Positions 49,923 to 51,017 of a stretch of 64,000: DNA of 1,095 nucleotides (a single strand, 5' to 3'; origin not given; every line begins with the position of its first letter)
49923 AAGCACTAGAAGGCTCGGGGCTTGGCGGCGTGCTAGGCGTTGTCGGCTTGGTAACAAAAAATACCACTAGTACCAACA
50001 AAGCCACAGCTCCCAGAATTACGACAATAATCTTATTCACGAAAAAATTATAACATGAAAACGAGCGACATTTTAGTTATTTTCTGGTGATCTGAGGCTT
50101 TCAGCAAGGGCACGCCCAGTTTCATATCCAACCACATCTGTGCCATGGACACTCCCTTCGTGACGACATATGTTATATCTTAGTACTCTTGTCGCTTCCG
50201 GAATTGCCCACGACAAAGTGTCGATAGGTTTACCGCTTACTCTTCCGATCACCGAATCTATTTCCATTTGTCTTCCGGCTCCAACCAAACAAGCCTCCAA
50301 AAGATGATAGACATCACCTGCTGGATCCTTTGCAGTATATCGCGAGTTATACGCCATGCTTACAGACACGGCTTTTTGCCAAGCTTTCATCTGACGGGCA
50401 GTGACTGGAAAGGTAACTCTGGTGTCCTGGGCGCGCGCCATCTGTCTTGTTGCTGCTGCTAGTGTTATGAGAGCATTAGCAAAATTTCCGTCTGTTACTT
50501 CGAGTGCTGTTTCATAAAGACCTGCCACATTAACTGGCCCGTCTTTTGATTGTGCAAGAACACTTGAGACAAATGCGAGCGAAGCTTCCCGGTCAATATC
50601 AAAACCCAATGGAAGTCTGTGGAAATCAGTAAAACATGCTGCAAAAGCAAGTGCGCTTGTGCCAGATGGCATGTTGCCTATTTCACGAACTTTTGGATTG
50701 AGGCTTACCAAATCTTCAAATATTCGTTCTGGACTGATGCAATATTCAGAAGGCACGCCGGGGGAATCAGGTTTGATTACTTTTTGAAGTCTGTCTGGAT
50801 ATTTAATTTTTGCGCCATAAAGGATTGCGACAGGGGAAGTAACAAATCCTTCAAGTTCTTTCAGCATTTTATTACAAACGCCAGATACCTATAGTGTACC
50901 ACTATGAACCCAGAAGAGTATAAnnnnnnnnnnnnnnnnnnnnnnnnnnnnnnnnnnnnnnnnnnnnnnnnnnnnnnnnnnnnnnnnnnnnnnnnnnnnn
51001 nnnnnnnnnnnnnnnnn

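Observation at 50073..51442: GC-rich two-gene islet: divergent GNAT acetyltransferase and 264-aa unknown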

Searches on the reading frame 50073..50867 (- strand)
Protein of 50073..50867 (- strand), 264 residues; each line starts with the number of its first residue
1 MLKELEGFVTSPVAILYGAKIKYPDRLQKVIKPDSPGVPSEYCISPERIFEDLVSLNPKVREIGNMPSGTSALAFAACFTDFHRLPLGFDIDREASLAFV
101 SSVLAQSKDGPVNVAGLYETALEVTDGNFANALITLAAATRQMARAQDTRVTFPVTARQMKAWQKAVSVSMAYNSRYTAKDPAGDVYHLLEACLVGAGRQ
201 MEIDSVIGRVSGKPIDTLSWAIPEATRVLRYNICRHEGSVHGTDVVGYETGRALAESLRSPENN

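Call 4: search_protein_families(library=pfam, proteins=[window:50073-50867:-], max_evalue=0.1)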
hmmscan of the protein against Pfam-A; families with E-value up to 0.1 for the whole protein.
window:50073-50867:- (264 aa): 0 families

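Call 6: search_protein_families(library=ncbifam, proteins=[window:50073-50867:-], max_evalue=1)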
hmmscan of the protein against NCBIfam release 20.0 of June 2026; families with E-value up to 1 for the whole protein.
window:50073-50867:- (264 aa): 1 family
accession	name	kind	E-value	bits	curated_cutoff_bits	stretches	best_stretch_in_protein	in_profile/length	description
NF045549.1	GGPPsyn_IdsB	equivalog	0.026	13.6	475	1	86-158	251-325/346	geranylgeranyl diphosphate synthase IdsB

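Call 7: search_protein_families(library=padloc, proteins=[window:50073-50867:-], max_evalue=1)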
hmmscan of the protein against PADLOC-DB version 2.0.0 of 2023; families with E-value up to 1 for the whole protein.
window:50073-50867:- (264 aa): 0 families

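Call 8: search_protein_families(library=phrogs, proteins=[window:50073-50867:-], max_evalue=1)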
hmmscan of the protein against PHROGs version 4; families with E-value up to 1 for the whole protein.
window:50073-50867:- (264 aa): 0 families

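Call 9: find_homologous_proteins(query=window:50073-50867:-)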
Query window:50073-50867:- (264 aa): 1 proteins with E <= 0.001 among 2139 candidates.
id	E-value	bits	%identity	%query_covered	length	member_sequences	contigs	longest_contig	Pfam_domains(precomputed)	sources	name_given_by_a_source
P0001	3.8e-171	585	100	100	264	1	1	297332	-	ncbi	-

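Call 13: find_encoding_contigs(protein=P0001, flank=10000, max_places=5)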
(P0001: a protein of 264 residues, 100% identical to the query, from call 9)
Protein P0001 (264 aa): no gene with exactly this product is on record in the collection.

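Call 17: predict_structure(protein=window:50073-50867:-)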
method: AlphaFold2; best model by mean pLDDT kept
length: 264 residues; sequences in the alignment: 1
mean_pLDDT: 36.8   pTM: 0.26
mean pLDDT of the five models: 36.8, 33.9, 32.8, 32.6, 29.7
residues with pLDDT >= 90: 0; 70-90: 0; 50-70: 0; < 50: 264
segments of 3 or more residues with pLDDT < 50: 1-264
pLDDT, mean of each block of 10 residues (from residue 1): 28 31 34 35 38 39 38 37 30 41 39 41 39 46 39 39 42 33 41 37 30 31 39 35 35 41 34
secondary structure, 60 per line:
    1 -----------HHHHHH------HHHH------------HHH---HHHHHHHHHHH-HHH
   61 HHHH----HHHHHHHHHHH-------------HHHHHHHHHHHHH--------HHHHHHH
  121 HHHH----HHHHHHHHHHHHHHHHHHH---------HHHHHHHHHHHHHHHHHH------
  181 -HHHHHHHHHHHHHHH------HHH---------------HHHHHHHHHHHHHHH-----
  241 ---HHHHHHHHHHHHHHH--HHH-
elements in order: H12-17 H24-27 H46-56 H58-64 H69-79 H93-105 H114-124 H129-147 H157-174 H182-196 H221-235 H244-258
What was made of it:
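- Tried and rejected: Single-sequence AlphaFold of the 264-aa protein was useless (pLDDT 36.8, call 17).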

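Call 20: search_solved_structures(query=window:50073-50867:-, max_evalue=10, show_alignments=2)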
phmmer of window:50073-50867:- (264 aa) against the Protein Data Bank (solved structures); distinct sequences matched with E-value up to 10: 5.
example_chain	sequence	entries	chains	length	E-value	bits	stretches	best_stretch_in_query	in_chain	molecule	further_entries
3gfu_D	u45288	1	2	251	0.18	14.5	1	64-171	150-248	FaeG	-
2j6g_A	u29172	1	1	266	0.21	14.4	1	64-171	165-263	FAEG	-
4wen_A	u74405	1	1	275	0.58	12.9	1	84-174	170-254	K88 fimbrial protein AC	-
4wem_A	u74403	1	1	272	1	12.1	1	84-174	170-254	K88 fimbrial protein AC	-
4we2_A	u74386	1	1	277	1.2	11.9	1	91-174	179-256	K88 fimbrial protein AB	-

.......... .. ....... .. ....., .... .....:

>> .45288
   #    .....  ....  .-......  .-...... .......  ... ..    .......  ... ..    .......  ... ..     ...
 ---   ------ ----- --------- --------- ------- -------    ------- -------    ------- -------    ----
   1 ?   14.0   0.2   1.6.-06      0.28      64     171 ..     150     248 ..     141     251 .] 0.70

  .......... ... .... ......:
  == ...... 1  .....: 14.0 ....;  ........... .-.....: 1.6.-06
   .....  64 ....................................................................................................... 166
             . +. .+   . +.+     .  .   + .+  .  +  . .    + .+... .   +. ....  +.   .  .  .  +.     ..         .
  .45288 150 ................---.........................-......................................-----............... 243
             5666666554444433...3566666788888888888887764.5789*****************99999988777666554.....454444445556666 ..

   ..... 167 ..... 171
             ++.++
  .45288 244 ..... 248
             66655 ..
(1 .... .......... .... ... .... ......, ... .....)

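Call 30: search_protein_representatives(protein=window:50073-50867:-)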
Query: 264 residues. Proteins with E-value up to 0.001 (for the whole library): 46; up to 1e-10: 25; up to 1e-30: 4. The best 46 are listed.
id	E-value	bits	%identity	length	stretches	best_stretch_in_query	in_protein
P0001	1.2e-171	585.1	100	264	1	1-264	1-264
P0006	6.9e-49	183.0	39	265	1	2-257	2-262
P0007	8.3e-36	140.2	39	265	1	9-259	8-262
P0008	6.3e-32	127.5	36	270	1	3-260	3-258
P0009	4.9e-27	111.5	32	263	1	1-254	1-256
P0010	3.0e-25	105.6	33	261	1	8-253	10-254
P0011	4.7e-25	105.0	35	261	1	11-256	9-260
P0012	1.7e-20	90.1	30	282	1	15-260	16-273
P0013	6.7e-19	84.8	32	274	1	18-255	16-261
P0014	8.2e-18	81.2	32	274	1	15-256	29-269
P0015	2.0e-17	80.0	32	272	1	14-256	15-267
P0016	3.3e-17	79.3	32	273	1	71-257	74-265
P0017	3.7e-17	79.1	33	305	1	15-256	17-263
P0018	1.1e-16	77.6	33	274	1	22-257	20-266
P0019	4.0e-16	75.7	40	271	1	117-256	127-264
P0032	3.3e-09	53.1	27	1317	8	53-172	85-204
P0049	1.8e-04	37.6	30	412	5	176-226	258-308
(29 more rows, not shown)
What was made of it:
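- Tried and rejected: The exhaustive HMMER search was needed to find the family (call 30).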

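Call 33: search_protein_families(library=pfam, alignment_id=A1, max_evalue=0.1)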
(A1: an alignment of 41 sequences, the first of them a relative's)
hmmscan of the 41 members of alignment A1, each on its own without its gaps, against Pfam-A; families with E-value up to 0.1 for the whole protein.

A. member 1, P0001 (264 aa): 0 families

B. families by the number of members that match (of 41 scanned): 6 families
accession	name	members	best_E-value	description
PF19278.4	Hydant_A_C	1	0.02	Hydantoinase/oxoprolinase C-terminal domain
PF02486.25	Rep_trans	1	0.033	Replication initiation factor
PF21078.2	GDH_HM3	1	0.035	Glutamate dehydrogenase, helical motif 3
PF13635.12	DUF4143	1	0.038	Domain of unknown function (DUF4143)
PF08020.16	DUF1706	1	0.041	Protein of unknown function (DUF1706)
PF23151.1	NuiA_2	1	0.042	NuiA-like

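Call 34: search_solved_structures(query=A1, max_evalue=10, show_alignments=2)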
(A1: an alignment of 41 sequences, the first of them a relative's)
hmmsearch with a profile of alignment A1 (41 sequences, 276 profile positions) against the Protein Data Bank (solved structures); distinct sequences matched with E-value up to 10: 4.
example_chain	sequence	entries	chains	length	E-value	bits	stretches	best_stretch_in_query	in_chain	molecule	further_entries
5cwl_A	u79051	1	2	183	0.021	17.6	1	103-149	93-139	Designed helical repeat protein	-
6e9x_C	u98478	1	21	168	0.18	14.5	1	105-149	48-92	DHF91 filament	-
7rkc_A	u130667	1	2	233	0.56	12.9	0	94-136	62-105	D_3_633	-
6e9r_B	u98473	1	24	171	0.77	12.5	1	100-149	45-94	DHF46 filament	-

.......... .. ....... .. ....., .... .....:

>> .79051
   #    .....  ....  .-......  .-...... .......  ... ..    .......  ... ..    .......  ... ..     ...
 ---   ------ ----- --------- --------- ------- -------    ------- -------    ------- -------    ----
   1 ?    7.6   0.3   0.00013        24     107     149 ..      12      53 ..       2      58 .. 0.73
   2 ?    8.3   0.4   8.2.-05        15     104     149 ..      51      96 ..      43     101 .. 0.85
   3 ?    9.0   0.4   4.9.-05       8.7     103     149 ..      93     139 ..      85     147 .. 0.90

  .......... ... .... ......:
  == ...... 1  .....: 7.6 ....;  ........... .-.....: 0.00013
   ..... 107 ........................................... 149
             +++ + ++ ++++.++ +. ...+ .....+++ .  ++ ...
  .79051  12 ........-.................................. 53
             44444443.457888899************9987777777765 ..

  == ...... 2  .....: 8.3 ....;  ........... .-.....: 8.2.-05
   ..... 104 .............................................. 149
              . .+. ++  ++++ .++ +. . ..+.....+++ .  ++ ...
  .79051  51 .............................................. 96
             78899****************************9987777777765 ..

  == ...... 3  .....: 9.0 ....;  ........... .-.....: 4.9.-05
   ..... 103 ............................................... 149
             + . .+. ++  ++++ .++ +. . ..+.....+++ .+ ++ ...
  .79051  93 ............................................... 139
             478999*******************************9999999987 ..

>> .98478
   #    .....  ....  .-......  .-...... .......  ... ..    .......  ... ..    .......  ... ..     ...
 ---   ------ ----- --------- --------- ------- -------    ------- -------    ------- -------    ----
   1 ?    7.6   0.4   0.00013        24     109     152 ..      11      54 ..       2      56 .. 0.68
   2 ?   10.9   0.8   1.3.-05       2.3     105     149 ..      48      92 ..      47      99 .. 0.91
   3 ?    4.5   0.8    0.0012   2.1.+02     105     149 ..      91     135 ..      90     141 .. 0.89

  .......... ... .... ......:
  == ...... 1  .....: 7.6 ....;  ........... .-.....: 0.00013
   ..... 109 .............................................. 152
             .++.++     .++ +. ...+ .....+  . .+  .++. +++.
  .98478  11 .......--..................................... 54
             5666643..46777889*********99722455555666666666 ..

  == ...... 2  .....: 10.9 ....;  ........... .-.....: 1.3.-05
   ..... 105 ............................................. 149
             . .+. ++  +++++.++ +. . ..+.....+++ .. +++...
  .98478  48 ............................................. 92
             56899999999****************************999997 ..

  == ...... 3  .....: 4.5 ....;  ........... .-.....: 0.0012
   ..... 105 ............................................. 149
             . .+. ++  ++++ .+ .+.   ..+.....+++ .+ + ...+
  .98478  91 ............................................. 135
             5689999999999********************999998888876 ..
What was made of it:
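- Tried and rejected: FaeG/K88 fimbrial and designed helical-repeat PDB sequence hits were not significant (calls 20, 34).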

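Call 35: find_homologous_proteins(query=A1, max_evalue=0.001)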
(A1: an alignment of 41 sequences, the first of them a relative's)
Query A1 (41 sequences) (264 aa, profile of the alignment): 5 proteins with E <= 0.001 among 8000 candidates.
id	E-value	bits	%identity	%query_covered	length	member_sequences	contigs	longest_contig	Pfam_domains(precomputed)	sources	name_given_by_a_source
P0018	2.5e-86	308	31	89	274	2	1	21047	-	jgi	jgi:hypothetical protein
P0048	1.3e-67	246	26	88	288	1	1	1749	-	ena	-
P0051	3.8e-67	245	28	74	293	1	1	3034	-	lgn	-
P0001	3.9e-65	238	100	100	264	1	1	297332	-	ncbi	-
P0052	6.8e-56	208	24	91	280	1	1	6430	-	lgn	-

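Call 36: find_encoding_contigs(protein=P0018, flank=10000, max_places=4)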
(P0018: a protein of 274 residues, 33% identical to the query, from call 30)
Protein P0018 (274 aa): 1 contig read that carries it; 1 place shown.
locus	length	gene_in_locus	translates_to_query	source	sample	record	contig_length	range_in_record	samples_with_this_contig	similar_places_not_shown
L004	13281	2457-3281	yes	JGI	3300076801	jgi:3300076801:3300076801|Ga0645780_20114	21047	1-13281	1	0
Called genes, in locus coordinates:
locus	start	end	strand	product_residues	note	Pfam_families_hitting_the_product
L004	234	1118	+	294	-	PF03808:Glyco_tran_WecG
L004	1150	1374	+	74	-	-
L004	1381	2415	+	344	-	PF01070:FMN_dh, PF01645:Glu_synthase (weak)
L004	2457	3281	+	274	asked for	-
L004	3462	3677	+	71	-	PF12728:HTH_17, PF13411:MerR_1, PF00376:MerR (weak)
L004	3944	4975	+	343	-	-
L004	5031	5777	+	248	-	-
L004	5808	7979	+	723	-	-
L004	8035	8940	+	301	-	PF14402:7TM_transglut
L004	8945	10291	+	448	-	PF14397:ATPgrasp_ST, PF02655:ATP-grasp_3 (faint), PF08443:RimK (faint), PF05618:RimB-like (weak)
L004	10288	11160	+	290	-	PF18030:Rimk_N (weak), PF08443:RimK, PF02222:ATP-grasp (weak), PF02955:GSH-S_ATP, PF07478:Dala_Dala_lig_C (weak)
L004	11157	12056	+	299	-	PF03133:TTL (faint), PF02222:ATP-grasp (weak), PF02655:ATP-grasp_3 (faint), PF02955:GSH-S_ATP, PF08443:RimK, PF14397:ATPgrasp_ST (faint), PF07478:Dala_Dala_lig_C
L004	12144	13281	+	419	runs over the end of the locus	-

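Call 37: find_encoding_contigs(protein=P0052, flank=10000, max_places=4)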
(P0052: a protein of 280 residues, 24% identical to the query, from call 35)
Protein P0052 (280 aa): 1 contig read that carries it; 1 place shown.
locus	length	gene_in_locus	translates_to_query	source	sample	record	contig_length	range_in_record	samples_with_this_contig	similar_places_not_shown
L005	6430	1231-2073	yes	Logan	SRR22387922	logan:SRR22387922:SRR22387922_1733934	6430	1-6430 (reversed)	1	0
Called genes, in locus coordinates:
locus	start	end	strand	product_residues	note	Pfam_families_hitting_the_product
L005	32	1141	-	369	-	PF01476:LysM, PF23473:LysM3_LYK4_5 (faint), PF01476:LysM (weak), PF01551:Peptidase_M23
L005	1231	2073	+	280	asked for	-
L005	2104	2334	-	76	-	-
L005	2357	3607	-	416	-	PF07497:Rho_RNA_bind, PF00006:ATP-synt_ab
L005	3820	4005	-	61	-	-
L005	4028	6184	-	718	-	PF14323:GxGYxYP_C, PF00404:Dockerin_1 (weak)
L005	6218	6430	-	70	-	?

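Call 38: find_encoding_contigs(protein=P0006, flank=10000, max_places=4)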
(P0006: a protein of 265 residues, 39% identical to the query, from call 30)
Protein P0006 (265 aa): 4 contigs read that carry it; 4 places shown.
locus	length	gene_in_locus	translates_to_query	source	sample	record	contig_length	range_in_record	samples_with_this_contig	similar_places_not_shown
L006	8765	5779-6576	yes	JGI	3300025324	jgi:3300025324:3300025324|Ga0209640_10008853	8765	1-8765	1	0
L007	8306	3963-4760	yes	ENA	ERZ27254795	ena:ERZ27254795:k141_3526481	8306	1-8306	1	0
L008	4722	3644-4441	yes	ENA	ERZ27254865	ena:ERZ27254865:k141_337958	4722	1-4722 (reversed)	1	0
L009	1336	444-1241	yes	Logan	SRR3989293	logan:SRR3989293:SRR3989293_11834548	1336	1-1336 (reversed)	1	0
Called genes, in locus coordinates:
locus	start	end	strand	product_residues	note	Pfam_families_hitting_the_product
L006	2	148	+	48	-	?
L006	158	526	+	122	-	-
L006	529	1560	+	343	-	PF13310:Virulence_RhuM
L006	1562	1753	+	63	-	-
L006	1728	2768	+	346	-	PF03235:GmrSD_N, PF01844:HNH (weak)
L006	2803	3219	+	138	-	-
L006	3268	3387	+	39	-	-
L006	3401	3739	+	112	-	PF05973:Gp49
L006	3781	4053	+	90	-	PF13744:HTH_37 (weak), PF13560:HTH_31, PF01381:HTH_3, PF12844:HTH_19 (faint)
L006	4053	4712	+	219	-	PF12705:PDDEXK_1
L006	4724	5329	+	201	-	-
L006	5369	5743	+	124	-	PF06262:Zincin_1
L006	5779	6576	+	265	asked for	-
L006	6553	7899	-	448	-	PF01541:GIY-YIG, PF27096:UvrC_M (weak), PF08459:UvrC_RNaseH_dom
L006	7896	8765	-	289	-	?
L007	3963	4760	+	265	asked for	-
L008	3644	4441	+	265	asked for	-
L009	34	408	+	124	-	PF06262:Zincin_1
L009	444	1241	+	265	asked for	-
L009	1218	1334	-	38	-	?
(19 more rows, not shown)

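Call 39: find_encoding_contigs(protein=P0007, flank=10000, max_places=3)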
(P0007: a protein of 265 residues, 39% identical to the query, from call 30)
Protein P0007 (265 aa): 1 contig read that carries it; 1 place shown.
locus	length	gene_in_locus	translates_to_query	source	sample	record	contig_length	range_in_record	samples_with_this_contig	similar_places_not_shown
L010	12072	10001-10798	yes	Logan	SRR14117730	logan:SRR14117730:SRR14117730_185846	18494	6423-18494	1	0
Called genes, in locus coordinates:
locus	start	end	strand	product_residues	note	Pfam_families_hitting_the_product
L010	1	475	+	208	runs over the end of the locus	PF00753:Lactamase_B, PF19583:ODP (weak)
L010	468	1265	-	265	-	PF09992:NAGPA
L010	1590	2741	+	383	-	PF01569:PAP2, PF22778:VCPO_2nd (weak)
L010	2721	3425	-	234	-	PF00625:Guanylate_kin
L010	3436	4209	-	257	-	PF18306:LDcluster4, PF03641:Lysine_decarbox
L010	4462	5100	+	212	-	-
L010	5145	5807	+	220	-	PF08378:NERD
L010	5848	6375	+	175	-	-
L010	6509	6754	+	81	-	-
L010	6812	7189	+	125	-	-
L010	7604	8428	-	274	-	-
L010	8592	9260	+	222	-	PF12705:PDDEXK_1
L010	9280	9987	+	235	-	PF08713:DNA_alkylation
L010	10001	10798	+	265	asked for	-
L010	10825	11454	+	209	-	PF10648:Gmad2 (weak)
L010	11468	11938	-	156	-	PF03073:TspO_MBR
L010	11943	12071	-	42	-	?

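Call 40: find_encoding_contigs(protein=P0008, flank=10000, max_places=3)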
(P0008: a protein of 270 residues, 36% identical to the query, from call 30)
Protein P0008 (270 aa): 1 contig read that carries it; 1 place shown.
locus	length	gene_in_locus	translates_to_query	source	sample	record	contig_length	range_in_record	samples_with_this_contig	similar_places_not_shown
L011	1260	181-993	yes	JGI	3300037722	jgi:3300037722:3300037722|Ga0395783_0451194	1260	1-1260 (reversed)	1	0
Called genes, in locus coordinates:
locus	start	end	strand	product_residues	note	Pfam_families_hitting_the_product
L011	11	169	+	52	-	PF06262:Zincin_1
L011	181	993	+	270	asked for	-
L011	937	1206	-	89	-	-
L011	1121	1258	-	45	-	?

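Call 41: find_encoding_contigs(protein=P0009, flank=10000, max_places=3)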
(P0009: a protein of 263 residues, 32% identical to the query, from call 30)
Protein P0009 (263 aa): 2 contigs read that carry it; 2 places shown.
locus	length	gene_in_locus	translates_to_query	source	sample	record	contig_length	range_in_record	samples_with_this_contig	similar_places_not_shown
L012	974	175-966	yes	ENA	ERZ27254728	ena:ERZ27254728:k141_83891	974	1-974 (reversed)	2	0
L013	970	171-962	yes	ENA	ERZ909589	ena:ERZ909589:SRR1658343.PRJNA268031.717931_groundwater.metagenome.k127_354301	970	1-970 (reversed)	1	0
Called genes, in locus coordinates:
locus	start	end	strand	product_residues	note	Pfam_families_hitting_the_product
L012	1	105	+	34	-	?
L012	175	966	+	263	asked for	-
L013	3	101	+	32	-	?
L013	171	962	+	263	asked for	-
